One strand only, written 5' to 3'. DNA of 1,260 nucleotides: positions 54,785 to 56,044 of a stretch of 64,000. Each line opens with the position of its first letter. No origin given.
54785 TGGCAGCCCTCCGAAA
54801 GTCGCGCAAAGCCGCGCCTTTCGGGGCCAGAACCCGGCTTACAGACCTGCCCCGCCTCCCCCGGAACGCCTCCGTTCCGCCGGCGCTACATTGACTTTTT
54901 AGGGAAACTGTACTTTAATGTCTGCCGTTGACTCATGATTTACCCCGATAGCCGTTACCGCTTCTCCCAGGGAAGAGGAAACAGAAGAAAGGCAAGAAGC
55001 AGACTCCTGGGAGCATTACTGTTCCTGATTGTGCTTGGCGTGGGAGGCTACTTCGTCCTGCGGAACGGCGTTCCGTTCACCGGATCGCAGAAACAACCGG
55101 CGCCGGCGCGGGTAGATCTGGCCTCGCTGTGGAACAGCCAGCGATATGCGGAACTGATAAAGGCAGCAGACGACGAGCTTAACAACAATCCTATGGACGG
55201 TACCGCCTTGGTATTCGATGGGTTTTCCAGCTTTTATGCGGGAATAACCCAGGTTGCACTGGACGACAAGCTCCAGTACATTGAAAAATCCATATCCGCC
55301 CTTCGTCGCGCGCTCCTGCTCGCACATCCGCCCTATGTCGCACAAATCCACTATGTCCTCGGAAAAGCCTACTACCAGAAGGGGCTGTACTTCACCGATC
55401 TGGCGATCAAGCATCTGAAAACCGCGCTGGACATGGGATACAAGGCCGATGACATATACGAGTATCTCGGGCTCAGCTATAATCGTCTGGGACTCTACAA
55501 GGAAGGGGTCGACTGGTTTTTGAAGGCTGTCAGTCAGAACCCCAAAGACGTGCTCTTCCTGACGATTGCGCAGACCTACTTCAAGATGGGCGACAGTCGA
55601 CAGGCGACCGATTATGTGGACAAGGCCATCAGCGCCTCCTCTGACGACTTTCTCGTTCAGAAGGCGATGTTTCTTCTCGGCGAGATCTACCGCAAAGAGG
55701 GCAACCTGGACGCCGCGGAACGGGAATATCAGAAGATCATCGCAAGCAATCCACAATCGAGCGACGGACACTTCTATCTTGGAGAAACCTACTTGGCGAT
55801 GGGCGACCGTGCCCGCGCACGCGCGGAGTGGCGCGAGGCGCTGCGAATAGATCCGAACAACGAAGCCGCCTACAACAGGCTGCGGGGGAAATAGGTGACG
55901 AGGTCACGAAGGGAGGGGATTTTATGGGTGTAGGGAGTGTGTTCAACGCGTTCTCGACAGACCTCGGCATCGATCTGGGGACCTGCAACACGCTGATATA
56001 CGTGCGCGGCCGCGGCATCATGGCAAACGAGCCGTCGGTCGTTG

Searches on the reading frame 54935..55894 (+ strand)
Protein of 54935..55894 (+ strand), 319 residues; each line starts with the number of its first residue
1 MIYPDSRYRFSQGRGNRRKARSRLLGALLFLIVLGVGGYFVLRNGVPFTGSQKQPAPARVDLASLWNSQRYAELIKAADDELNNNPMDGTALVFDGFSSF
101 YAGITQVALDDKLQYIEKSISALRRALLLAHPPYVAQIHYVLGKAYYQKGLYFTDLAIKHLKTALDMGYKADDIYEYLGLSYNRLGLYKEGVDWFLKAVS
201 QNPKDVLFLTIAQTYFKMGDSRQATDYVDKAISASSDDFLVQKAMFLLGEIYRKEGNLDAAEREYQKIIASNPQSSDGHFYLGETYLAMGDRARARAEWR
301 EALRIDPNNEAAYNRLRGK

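Call 60: search_protein_families(library=pfam, proteins=[window:54935-55894:+], max_evalue=0.0001)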
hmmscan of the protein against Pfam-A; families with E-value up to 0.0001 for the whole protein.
window:54935-55894:+ (319 aa): 16 families
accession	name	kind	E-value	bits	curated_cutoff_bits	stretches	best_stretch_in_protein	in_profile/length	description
PF07719.23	TPR_2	-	2.4e-25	86.9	27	2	277-309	2-34/34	Tetratricopeptide repeat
PF13181.12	TPR_8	-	1.2e-20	72.2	25.7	0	243-274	2-33/34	Tetratricopeptide repeat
PF13432.12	TPR_16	-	1.3e-20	73.9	32.7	2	209-275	1-64/65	Tetratricopeptide repeat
PF00515.34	TPR_1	-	1.2e-19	69.6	27.8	0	277-309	2-34/34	Tetratricopeptide repeat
PF13428.12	TPR_14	-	3.5e-17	61.6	23.5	0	279-316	4-41/44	Tetratricopeptide repeat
PF13414.12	TPR_11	-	8.8e-16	57.8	26.8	1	249-290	1-42/42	TPR repeat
PF13431.12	TPR_17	-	1.5e-13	50.3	24.4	0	265-296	2-33/34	Tetratricopeptide repeat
PF13174.12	TPR_6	-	9e-13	48.4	26.3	0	244-275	2-33/33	Tetratricopeptide repeat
PF14559.12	TPR_19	-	1.2e-12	48.4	25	1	254-318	3-66/68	Tetratricopeptide repeat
PF13424.12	TPR_12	-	3.3e-12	46.8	30.1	0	245-304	6-66/77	Tetratricopeptide repeat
PF12895.13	ANAPC3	-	4e-07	30.6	27.2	0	197-245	17-64/82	Anaphase-promoting complex, cyclosome, subunit 3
PF13429.12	TPR_15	-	5.9e-07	29.6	26.2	0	214-277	119-181/280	Tetratricopeptide repeat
PF07721.20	TPR_4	-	9.2e-06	26.2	27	0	279-301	4-26/26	Tetratricopeptide repeat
PF17874.7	TPR_MalT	-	2e-05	24.5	45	0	212-275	47-113/336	MalT-like TPR region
PF13374.12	TPR_10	-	2.6e-05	24.5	27.5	0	282-305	8-31/42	Tetratricopeptide repeat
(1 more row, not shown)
